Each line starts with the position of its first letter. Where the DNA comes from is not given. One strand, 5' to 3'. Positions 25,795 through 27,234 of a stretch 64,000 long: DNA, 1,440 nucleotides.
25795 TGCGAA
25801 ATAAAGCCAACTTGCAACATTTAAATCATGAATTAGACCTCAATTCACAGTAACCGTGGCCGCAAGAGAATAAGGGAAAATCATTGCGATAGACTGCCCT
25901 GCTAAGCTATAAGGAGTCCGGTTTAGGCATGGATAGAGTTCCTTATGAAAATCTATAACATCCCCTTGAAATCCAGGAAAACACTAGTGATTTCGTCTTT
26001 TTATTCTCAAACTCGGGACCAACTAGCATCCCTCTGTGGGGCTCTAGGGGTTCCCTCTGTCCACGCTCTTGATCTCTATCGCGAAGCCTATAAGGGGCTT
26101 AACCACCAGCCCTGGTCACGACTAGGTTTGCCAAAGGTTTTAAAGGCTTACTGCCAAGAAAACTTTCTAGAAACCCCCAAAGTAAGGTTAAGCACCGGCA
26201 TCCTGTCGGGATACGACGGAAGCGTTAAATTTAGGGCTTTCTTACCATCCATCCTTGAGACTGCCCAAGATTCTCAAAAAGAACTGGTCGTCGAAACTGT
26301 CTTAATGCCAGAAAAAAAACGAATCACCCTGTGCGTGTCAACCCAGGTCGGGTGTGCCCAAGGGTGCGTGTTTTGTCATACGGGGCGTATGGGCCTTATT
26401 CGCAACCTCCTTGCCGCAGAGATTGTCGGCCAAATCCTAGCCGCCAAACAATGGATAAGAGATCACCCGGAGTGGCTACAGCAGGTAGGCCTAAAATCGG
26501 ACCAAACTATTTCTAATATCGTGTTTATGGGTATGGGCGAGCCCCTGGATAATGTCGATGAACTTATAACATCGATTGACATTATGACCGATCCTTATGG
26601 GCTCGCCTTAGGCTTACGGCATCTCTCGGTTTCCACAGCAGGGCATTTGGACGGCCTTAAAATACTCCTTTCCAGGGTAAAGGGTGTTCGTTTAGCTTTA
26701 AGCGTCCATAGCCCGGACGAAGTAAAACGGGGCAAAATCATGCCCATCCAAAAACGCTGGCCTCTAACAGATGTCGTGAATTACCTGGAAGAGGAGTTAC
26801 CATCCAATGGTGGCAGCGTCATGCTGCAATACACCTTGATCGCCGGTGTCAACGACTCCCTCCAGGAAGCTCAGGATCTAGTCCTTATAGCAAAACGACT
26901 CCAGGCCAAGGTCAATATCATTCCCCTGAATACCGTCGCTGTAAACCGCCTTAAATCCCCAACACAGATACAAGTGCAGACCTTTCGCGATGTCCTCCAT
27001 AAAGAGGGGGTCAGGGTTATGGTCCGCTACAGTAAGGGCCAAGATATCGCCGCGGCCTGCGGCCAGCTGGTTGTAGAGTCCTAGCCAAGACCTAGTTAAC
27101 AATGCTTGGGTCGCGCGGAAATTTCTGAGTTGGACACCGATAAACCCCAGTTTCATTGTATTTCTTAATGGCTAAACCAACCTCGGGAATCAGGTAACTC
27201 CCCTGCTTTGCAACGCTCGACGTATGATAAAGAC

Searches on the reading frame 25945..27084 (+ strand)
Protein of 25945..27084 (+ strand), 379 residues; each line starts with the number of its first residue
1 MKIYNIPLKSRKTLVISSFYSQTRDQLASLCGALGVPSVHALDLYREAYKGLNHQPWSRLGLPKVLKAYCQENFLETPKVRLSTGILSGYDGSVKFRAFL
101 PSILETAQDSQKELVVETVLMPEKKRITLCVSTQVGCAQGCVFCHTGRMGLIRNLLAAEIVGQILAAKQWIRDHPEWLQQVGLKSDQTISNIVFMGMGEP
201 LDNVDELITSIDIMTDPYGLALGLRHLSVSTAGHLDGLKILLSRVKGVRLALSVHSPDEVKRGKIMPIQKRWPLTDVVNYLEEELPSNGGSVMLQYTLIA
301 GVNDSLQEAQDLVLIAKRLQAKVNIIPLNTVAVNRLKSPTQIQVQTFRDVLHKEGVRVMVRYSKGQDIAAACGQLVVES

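Call 5: search_protein_families(library=pfam, proteins=[window:25945-27084:+], max_evalue=0.01)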
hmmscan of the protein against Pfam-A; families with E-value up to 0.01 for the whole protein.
window:25945-27084:+ (379 aa): 1 family
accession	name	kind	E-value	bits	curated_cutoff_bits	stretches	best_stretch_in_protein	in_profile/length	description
PF04055.27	Radical_SAM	-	4.5e-10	40.4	29.5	1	132-309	2-162/166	Radical SAM superfamily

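Call 11: find_encoding_contigs(protein=window:25945-27084:+, flank=10000, max_places=10)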
Protein window:25945-27084:+ (379 aa): 5 contigs read that carry it; 2 places shown.
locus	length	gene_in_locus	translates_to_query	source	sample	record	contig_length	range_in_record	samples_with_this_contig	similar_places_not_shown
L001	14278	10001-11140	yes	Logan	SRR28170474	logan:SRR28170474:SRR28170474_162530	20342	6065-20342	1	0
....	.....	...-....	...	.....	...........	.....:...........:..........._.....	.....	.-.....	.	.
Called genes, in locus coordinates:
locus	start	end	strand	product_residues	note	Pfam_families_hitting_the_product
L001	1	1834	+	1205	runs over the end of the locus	PF04434:SWIM (weak), PF00176:SNF2-rel_dom, PF04851:ResIII, PF00270:DEAD (weak), PF00271:Helicase_C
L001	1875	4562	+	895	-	PF00690:Cation_ATPase_N, PF00122:E1-E2_ATPase, PF00702:Hydrolase, PF13246:Cation_ATPase, PF00689:Cation_ATPase_C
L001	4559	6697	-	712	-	PF00989:PAS, PF08448:PAS_4 (weak), PF13426:PAS_9, PF00512:HisKA, PF02518:HATPase_c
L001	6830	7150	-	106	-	-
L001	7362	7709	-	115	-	-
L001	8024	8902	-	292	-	PF08843:AbiEii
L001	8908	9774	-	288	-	PF09407:AbiEi_1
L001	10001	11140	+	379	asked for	PF04055:Radical_SAM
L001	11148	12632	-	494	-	-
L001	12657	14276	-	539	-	?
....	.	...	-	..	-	?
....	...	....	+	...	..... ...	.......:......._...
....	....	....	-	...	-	-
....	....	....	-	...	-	-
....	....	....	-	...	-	-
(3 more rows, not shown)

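Call 12: find_related_loci(query=window:25945-27084:+, collection=genome_contigs, flank=10000)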
Query window:25945-27084:+ (379 aa) in genome_contigs; peptide patterns used: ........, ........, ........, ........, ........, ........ (x = any residue, [..] = any of these).
599 stretches matched a pattern (row limit reached: there are more); 597 encode a relative of the query (tblastn E <= 1e-3); the best 80 are kept; 80 distinct loci.
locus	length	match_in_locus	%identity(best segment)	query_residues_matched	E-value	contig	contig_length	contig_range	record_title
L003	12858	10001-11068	49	15-379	3e-114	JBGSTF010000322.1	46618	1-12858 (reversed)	MAG: Oligoflexus sp. isolate JTS-AC4 k141_4555594, whole genome shotgun sequence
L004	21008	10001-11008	37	24-376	7e-68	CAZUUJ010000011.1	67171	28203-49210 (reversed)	MAG TPA_asm: uncultured Desulfocapsaceae bacterium isolate SRP077602_co7_573 genome assembly, contig: NODE_1645_length_6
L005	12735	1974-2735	43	116-375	3e-65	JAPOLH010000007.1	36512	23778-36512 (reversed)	MAG: Verrucomicrobiaceae bacterium isolate bin111 NODE_7_length_36512_cov_2.103609, whole genome shotgun sequence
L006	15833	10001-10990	37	24-377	5e-62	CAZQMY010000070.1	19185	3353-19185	MAG TPA_asm: uncultured Spirochaetaceae bacterium isolate SRP128890_co1_63 genome assembly, contig: NODE_4590_length_191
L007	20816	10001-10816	40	100-378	5e-62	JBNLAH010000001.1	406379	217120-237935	MAG: Parachlamydiales bacterium isolate C2.bin.8.permissive NODE_1_length_406379_cov_15.048410, whole genome shotgun seq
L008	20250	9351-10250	38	55-378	1e-61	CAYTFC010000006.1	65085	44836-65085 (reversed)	MAG TPA_asm: uncultured bacterium isolate SRP062349_co2_74 genome assembly, contig: NODE_270_length_65085_cov_49.108258,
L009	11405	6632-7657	37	8-378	2e-61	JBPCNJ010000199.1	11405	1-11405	MAG: Gemmatimonadaceae bacterium isolate TH_ant_mag_127 S1Ck127_972070_flag_1_multi_4.8577_len_11405, whole genome shotg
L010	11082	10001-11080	37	23-376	2e-61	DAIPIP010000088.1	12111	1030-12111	MAG TPA_asm: Opitutaceae bacterium isolate CTOTU7304 NODE_6987_length_12111_cov_7.307482, whole genome shotgun sequence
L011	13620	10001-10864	41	62-378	7e-61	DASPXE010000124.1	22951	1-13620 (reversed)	MAG TPA_asm: Gemmatimonadales bacterium isolate SMAG_U11559 k141_786816, whole genome shotgun sequence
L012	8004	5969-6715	44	115-375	7e-61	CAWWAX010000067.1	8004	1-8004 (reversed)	MAG TPA_asm: uncultured bacterium isolate ERR3589563_concoct_93 genome assembly, contig: ERZ7462600.8807, whole genome s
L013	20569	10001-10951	37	35-375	5e-61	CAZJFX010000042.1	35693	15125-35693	MAG TPA_asm: uncultured Gemmatimonadaceae bacterium isolate SRP214966_co5_389 genome assembly, contig: NODE_705_length_3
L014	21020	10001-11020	37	21-378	2e-60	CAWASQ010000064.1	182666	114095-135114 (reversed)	MAG: uncultured Verrucomicrobiae bacterium isolate MFD02809.bin.2.267 genome assembly, contig: contig_49883, whole genom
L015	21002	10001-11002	37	21-378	1e-60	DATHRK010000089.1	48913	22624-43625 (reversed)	MAG TPA_asm: Longimicrobiales bacterium isolate SMAG_U16023 k141_90730, whole genome shotgun sequence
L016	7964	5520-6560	34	11-379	3e-60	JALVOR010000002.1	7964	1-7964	MAG: Anaerolineales bacterium isolate A3_metabat1_scaf2bin.002 A3_NODE_10095_length_7964_cov_1.938624, whole genome shot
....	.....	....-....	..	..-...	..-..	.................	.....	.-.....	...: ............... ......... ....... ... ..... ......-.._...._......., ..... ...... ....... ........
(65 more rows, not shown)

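Call 26: find_homologous_proteins(query=window:25945-27084:+, max_evalue=1e-60)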
Query window:25945-27084:+ (379 aa): 410 proteins with E <= 1e-60 among 8000 candidates; the best 120 are listed.
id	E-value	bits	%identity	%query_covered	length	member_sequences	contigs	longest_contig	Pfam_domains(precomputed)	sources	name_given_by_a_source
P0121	2.9e-248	841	100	100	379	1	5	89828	PF04055.28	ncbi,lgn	-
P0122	7.3e-212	721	88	96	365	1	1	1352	PF04055.28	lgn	-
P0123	1.8e-169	582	73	93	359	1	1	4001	PF04055.28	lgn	-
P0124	1.7e-143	496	67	89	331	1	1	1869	PF04055.28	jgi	jgi:23S rRNA (adenine2503-C2)-methyltransferase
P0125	1.0e-139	484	63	95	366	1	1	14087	PF04055.28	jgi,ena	jgi:23S rRNA (adenine2503-C2)-methyltransferase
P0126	1.7e-124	434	59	95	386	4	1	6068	PF04055.28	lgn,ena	-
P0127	3.2e-122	426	57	95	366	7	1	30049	PF04055.28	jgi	jgi:23S rRNA (adenine2503-C2)-methyltransferase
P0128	4.7e-121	422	56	95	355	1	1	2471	PF04055.28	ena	-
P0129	4.9e-121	422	58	95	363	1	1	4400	PF04055.28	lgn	-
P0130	5.7e-121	422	58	95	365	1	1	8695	PF04055.28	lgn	-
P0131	5.9e-121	422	56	95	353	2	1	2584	PF04055.28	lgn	-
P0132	2.0e-120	420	59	94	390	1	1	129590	PF04055.28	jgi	jgi:23S rRNA (adenine2503-C2)-methyltransferase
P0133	2.5e-119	417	57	95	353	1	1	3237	PF04055.28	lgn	-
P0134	5.4e-119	416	60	89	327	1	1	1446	PF04055.28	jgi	jgi:23S rRNA (adenine2503-C2)-methyltransferase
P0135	1.1e-118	415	57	95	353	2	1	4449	PF04055.28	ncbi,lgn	-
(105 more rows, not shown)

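Call 27: find_encoding_contigs(protein=P0122, flank=10000)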
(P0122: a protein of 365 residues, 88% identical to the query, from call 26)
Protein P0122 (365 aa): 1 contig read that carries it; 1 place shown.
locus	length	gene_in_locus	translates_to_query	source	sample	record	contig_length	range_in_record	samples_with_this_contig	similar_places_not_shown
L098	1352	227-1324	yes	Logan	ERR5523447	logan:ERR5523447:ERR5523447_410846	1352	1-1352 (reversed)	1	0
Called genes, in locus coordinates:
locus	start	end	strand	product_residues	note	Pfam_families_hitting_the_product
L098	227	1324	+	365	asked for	PF04055:Radical_SAM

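Call 28: find_encoding_contigs(protein=P0123, flank=10000)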
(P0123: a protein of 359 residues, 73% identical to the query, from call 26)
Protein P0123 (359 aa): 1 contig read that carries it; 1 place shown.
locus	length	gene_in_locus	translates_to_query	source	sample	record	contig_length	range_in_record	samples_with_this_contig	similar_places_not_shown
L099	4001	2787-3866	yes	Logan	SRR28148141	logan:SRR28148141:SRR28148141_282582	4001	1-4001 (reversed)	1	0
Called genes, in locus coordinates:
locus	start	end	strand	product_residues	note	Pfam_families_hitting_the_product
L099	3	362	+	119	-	?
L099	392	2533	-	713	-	PF00989:PAS, PF08448:PAS_4 (weak), PF13426:PAS_9, PF00512:HisKA, PF02518:HATPase_c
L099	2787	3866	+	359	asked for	PF04055:Radical_SAM (weak)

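Call 29: find_encoding_contigs(protein=P0125, flank=10000)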
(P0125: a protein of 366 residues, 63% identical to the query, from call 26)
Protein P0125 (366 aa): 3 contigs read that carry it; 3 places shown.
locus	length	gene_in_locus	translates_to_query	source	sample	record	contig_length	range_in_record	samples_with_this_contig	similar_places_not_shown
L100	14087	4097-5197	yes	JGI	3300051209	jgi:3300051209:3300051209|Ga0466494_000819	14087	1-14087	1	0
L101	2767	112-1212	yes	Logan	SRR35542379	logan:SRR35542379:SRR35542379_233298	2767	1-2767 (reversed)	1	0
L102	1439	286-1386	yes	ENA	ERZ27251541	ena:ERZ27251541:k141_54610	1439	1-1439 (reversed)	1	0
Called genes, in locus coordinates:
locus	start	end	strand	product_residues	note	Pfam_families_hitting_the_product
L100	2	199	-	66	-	?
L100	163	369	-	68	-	-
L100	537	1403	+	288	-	PF14394:DUF4423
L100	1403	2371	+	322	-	PF14321:DUF4382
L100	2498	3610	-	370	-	-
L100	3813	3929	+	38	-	-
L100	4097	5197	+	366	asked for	PF04055:Radical_SAM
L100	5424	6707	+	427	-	-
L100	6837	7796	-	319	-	PF05661:DUF808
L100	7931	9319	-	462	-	PF03629:SASA (weak)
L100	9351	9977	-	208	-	-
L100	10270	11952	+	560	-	PF01565:FAD_binding_4, PF04030:ALO, PF22906:GULLO2-like_3rd (weak)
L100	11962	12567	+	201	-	PF22381:Staph_reg_Sar_Rot, PF01047:MarR, PF12802:MarR_2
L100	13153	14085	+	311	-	?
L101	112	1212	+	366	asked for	PF04055:Radical_SAM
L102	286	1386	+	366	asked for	PF04055:Radical_SAM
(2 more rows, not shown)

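Call 36: search_protein_families(library=ncbifam, proteins=[window:25945-27084:+], max_evalue=0.1)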
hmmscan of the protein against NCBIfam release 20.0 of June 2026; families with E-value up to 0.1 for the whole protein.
window:25945-27084:+ (379 aa): 10 families
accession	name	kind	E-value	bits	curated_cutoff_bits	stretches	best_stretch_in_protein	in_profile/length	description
TIGR00048.1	rRNA_mod_RlmN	equivalog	4.1e-79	266.1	290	1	18-375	8-342/355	dual-specificity RNA methyltransferase RlmN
NF011031.0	PRK14461.1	equivalog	3e-68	230.5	601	1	18-376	9-362/372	ribosomal RNA large subunit methyltransferase N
NF008396.0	PRK11194.1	equivalog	1.4e-63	215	633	1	114-377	97-355/379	dual-specificity RNA methyltransferase RlmN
NF000424.4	CfrAB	exception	3.1e-53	181.3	530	1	115-376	84-337/338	Cfr family 23S rRNA (adenine(2503)-C(8))-methyltransferase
TIGR04432.1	rSAM_Cfr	equivalog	3.3e-53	181.1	550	1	115-376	86-339/341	Cfr family 23S rRNA (adenine(2503)-C(8))-methyltransferase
NF011024.0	PRK14453.1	equivalog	8.8e-53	179.8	468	1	115-376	88-341/348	23S rRNA (adenine(2503)-C(8))-methyltransferase Cfr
NF011034.0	PRK14464.1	equivalog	2e-50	171.5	422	1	114-375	86-326/348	RNA methyltransferase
NF011040.0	PRK14470.1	equivalog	2.1e-50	172.1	441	1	110-376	79-332/338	ribosomal RNA large subunit methyltransferase N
TIGR00238.1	TIGR00238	subfamily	0.076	12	199.2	0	113-177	101-160/331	KamA family radical SAM protein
TIGR04100.1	rSAM_pair_X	hypoth_equivalog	0.098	12.2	262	0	178-215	51-88/197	TIGR04100 family radical SAM protein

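Call 63: list_cluster_members(proteins=[P0121, P0243, P0001, P0241, P0244])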
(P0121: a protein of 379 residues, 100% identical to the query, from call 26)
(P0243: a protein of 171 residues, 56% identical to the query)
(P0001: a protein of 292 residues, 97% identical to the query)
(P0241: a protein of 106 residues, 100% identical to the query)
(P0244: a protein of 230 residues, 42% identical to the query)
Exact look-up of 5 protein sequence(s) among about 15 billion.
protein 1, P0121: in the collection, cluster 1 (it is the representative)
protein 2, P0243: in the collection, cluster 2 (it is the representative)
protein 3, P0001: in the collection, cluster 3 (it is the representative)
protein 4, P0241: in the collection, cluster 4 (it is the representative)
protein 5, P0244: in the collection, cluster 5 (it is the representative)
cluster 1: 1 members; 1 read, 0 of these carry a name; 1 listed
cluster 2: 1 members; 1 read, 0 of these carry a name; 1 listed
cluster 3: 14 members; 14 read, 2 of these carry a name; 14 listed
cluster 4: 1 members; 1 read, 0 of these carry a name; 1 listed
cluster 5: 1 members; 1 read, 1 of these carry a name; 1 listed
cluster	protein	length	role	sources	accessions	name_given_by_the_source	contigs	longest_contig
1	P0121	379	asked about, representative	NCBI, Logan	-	-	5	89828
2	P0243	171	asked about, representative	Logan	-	-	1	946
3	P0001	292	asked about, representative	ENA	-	-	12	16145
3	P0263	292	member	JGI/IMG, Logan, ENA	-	hypothetical protein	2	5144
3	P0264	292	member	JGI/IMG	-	predicted nucleotidyltransferase component of viral defense system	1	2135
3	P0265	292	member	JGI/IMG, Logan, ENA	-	-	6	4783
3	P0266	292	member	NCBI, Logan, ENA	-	-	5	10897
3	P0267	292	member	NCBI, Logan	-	-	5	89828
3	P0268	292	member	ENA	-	-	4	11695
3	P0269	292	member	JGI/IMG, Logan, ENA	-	-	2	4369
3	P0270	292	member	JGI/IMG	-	-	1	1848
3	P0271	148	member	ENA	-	-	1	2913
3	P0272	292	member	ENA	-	-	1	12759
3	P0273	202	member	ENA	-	-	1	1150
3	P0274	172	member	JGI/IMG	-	-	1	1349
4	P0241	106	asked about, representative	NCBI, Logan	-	-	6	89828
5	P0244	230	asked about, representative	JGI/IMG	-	hypothetical protein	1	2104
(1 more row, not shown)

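Call 64: find_encoding_contigs(protein=P0266, flank=8000, max_places=5)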
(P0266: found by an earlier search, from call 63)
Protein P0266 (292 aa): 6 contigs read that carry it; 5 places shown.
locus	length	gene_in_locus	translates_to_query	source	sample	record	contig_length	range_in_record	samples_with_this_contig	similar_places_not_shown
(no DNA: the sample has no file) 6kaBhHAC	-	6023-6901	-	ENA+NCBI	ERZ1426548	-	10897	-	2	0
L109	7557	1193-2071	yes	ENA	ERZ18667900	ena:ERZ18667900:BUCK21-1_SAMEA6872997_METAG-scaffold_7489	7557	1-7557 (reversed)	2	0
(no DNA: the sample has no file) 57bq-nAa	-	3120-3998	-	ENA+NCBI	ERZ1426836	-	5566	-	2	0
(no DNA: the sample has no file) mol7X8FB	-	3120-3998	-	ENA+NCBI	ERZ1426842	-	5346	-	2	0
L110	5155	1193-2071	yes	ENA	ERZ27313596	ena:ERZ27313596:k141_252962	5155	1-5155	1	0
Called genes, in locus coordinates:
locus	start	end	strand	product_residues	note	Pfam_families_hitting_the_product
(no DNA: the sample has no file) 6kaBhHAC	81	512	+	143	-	-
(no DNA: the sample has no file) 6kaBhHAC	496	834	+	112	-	PF05717:TnpB_IS66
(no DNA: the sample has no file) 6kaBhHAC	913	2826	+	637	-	PF03050:DDE_Tnp_IS66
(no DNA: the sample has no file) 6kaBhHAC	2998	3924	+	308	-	-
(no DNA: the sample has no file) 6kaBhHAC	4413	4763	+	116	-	-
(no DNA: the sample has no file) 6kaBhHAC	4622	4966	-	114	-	-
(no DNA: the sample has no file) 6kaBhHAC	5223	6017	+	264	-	PF09407:AbiEi_1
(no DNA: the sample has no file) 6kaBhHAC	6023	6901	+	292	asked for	PF08843:AbiEii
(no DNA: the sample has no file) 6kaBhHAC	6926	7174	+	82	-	-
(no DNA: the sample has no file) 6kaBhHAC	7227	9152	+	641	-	PF00270:DEAD, PF00271:Helicase_C, PF16124:RecQ_Zn_bind (weak)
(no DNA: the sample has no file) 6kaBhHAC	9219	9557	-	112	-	-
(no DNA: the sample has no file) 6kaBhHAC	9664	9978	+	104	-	-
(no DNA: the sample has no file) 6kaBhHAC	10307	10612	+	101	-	-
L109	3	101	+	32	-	?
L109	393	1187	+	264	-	PF09407:AbiEi_1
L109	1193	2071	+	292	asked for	PF08843:AbiEii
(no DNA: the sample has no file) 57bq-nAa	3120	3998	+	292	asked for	PF08843:AbiEii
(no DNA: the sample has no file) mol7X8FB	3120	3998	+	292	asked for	PF08843:AbiEii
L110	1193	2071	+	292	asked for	PF08843:AbiEii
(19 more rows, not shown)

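Call 65: find_encoding_contigs(protein=P0272, flank=8000, max_places=5)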
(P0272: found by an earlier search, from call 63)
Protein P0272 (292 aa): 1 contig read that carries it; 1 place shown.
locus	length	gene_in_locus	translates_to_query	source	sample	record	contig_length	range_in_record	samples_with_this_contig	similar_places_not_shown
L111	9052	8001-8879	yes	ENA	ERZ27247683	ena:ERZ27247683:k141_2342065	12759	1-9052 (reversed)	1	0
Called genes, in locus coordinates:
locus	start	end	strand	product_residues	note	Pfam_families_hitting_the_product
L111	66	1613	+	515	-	PF00221:Lyase_aromatic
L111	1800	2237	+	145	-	-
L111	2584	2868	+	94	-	-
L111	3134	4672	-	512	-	PF01637:ATPase_2, PF13191:AAA_16 (weak), PF13173:AAA_14 (faint)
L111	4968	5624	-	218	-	PF13657:Couple_hipA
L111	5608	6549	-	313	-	PF07804:HipA_C, PF20613:HipA_2 (faint)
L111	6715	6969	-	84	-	-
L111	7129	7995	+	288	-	PF09407:AbiEi_1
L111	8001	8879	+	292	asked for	PF08843:AbiEii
